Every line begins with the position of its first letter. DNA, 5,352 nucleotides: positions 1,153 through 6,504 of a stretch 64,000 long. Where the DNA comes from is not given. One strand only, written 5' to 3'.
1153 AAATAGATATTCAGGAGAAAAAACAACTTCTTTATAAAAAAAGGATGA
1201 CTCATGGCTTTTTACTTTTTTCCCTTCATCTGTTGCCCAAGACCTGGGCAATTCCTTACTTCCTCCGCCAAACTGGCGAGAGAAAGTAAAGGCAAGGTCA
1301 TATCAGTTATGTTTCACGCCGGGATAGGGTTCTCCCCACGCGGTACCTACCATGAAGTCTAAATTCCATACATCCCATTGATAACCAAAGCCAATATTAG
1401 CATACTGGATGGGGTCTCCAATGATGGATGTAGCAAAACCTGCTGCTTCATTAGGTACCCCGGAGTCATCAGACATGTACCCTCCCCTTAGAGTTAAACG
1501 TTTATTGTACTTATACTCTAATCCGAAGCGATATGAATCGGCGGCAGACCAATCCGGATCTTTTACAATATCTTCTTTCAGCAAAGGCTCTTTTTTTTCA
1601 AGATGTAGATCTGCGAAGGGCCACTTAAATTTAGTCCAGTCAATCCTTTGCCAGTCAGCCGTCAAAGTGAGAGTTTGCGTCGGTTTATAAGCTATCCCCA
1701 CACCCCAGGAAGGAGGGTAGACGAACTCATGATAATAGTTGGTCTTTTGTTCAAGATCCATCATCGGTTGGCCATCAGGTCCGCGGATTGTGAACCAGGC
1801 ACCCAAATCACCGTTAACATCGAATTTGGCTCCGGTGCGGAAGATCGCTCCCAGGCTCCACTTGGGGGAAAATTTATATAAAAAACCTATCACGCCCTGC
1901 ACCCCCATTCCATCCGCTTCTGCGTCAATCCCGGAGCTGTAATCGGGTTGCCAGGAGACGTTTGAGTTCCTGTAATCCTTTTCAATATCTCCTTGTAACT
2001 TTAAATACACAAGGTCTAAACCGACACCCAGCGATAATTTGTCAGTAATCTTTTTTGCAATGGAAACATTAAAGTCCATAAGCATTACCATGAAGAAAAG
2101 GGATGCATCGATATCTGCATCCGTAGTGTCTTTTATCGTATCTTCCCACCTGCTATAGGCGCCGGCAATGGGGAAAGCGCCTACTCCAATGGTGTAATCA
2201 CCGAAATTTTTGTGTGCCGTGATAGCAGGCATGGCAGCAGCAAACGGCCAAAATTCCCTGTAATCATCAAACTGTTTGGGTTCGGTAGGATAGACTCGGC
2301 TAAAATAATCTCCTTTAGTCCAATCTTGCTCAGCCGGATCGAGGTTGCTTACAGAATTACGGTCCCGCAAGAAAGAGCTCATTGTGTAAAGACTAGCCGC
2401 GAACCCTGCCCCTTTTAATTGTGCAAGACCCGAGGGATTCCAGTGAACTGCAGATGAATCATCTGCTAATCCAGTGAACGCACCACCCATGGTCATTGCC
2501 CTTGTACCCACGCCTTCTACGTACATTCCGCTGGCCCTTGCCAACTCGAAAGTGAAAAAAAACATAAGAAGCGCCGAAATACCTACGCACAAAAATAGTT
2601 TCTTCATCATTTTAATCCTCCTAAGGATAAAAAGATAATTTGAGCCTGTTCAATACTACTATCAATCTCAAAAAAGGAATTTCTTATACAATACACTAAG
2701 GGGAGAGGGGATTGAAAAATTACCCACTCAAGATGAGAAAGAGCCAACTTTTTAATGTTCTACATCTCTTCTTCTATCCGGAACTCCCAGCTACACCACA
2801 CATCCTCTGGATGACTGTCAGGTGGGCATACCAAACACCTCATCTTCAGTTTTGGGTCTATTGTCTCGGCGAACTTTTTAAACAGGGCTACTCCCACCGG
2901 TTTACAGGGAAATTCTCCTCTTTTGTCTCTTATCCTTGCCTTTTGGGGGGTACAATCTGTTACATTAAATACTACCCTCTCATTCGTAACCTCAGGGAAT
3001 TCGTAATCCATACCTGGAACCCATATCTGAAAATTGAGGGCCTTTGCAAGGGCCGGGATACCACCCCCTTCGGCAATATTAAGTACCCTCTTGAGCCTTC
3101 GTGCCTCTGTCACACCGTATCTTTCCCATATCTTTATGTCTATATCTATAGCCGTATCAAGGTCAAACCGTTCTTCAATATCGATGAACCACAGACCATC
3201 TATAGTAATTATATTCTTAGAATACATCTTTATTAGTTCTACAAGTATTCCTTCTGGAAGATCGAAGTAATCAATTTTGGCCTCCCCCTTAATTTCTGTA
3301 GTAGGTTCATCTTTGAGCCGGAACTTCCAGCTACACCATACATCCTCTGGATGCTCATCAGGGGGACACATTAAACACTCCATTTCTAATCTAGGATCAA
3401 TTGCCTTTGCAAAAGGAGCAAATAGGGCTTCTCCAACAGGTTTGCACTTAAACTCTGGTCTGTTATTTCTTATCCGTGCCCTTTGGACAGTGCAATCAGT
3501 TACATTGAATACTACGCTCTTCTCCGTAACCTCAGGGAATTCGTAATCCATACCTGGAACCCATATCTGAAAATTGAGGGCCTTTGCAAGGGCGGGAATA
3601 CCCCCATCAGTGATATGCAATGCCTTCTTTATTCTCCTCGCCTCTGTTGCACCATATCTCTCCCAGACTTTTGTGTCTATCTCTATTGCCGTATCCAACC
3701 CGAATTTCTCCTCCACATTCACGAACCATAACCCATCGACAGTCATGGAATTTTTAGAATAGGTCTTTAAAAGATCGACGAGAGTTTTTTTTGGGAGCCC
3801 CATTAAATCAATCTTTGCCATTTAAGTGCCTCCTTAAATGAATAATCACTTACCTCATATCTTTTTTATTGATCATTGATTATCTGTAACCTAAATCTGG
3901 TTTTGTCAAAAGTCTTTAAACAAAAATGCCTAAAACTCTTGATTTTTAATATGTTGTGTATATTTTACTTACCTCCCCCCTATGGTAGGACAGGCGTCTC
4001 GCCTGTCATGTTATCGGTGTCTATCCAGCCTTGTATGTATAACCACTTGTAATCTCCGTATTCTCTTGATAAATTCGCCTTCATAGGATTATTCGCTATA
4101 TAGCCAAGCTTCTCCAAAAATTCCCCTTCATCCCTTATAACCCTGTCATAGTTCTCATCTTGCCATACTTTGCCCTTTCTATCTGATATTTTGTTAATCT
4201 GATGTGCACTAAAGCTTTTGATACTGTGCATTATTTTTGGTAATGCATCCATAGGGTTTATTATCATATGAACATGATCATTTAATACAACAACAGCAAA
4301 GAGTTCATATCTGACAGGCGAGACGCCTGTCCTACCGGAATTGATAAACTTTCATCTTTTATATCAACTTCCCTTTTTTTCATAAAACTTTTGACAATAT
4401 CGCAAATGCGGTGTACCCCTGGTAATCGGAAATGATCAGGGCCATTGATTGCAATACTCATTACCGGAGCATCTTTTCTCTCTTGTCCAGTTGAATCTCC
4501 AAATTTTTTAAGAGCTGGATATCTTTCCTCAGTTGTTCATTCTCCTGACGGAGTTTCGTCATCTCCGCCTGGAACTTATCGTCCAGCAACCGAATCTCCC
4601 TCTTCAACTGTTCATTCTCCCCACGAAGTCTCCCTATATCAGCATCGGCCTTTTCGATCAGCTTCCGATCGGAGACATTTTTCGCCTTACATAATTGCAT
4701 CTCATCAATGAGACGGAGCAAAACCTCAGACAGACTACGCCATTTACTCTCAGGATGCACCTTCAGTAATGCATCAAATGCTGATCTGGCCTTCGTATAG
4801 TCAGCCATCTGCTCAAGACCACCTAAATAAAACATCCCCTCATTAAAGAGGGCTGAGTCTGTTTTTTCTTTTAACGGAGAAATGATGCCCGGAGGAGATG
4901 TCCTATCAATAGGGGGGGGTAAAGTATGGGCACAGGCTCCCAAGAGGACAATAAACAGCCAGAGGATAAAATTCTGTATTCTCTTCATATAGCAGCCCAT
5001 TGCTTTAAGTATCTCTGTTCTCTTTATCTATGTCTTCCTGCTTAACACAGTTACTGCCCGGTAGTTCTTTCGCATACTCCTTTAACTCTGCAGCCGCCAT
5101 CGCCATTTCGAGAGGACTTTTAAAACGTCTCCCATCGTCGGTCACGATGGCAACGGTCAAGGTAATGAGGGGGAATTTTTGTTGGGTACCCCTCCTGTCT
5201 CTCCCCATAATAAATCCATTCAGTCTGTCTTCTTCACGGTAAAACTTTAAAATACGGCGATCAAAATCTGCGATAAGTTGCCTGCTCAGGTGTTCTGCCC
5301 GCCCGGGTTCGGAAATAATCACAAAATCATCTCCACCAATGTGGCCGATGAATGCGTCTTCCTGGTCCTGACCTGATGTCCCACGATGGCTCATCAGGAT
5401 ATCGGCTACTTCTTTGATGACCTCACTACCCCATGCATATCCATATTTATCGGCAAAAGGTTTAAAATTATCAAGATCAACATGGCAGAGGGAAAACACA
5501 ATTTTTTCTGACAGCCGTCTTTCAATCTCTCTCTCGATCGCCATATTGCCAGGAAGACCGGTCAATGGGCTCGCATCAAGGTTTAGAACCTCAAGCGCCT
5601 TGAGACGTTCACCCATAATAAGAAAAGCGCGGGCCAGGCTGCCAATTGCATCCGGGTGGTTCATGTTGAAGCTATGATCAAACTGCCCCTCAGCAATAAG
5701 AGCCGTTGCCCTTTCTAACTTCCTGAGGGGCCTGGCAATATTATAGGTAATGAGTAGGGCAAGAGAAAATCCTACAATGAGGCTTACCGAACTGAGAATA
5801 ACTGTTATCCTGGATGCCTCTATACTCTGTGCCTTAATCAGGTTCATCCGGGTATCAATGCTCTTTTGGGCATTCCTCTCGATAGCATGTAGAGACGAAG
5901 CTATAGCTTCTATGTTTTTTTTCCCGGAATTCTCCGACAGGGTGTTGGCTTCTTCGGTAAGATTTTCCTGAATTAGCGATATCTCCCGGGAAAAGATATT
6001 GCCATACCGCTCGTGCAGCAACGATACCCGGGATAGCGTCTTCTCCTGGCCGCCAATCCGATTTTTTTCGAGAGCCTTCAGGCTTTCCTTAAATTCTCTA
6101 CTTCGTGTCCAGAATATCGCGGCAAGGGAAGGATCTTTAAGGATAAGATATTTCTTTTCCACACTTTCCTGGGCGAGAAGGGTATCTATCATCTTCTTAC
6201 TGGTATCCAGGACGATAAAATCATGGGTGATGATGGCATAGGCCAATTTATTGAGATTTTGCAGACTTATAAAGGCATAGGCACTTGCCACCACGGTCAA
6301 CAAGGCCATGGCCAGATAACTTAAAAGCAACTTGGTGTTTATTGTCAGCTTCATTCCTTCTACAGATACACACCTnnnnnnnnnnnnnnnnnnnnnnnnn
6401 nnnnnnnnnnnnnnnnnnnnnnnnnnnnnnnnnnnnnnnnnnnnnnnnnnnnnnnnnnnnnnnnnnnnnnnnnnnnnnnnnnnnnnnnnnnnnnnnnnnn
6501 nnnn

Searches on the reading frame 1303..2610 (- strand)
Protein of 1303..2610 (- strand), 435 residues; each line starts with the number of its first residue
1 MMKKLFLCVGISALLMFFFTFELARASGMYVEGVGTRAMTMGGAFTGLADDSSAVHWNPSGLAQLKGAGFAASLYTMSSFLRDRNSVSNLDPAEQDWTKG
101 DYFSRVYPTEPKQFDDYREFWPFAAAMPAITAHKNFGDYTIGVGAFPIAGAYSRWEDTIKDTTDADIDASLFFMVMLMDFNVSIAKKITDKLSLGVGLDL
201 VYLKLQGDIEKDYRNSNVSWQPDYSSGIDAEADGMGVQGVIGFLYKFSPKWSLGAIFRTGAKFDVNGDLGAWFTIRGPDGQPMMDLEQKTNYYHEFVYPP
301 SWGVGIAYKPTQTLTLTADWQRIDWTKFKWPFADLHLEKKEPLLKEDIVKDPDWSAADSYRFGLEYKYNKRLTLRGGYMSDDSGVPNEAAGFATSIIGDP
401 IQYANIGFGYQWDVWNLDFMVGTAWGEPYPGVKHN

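Call 12: search_protein_families(library=pfam, proteins=[window:1303-2610:-], max_evalue=0.00001)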
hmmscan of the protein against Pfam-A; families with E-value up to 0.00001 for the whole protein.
window:1303-2610:- (435 aa): 1 family
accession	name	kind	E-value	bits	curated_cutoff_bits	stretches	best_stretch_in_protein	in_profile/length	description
PF03349.22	Toluene_X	-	1.9e-26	92.9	29.7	1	24-413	8-370/421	Outer membrane protein transport protein (OMPP1/FadL/TodX)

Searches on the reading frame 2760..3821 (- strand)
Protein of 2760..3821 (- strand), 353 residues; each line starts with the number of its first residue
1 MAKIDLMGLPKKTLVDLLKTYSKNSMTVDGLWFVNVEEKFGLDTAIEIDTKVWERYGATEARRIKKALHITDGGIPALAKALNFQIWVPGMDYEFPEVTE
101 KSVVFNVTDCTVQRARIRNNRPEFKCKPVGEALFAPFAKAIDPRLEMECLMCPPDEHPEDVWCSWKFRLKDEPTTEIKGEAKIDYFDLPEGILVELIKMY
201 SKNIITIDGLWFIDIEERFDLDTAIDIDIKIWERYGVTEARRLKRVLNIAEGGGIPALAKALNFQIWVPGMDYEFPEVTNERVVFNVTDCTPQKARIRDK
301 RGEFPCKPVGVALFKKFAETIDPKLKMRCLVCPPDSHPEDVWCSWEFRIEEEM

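Call 12: search_protein_families(library=pfam, proteins=[window:2760-3821:-], max_evalue=0.00001)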
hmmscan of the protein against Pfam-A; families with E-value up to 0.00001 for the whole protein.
window:2760-3821:- (353 aa): 1 family
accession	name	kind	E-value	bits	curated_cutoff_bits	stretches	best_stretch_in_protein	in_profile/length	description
PF19620.4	DUF6125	-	1.2e-100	334.8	27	2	9-169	3-164/164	Family of unknown function (DUF6125)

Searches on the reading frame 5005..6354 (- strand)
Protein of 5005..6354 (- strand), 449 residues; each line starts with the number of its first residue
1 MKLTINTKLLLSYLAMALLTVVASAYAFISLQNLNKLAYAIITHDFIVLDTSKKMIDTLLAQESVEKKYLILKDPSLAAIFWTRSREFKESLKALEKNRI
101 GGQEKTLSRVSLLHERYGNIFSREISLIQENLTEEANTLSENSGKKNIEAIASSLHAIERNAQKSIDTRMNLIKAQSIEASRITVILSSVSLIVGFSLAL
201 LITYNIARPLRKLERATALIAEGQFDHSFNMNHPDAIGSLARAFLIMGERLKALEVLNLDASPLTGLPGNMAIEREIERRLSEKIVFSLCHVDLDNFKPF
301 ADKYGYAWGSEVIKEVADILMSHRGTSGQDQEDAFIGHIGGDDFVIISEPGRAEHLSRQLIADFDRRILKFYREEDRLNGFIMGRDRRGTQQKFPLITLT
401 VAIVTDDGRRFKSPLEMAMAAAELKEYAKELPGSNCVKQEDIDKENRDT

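Call 12: search_protein_families(library=pfam, proteins=[window:5005-6354:-], max_evalue=0.00001)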
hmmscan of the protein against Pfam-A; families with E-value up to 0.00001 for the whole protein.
window:5005-6354:- (449 aa): 4 families
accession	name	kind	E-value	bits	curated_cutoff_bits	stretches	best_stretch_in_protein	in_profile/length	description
PF00990.26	GGDEF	-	1.8e-09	38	23.8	1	263-349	5-89/161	Diguanylate cyclase, GGDEF domain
PF00672.30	HAMP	-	1e-08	35.8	25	1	202-252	2-52/53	HAMP domain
PF12729.13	4HB_MCP_1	-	5.6e-07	29.7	27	1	2-158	1-162/181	Four helix bundle sensory module for signal transduction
PF05227.19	CHASE3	-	3.2e-06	27.5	28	1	41-167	4-133/138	CHASE3 domain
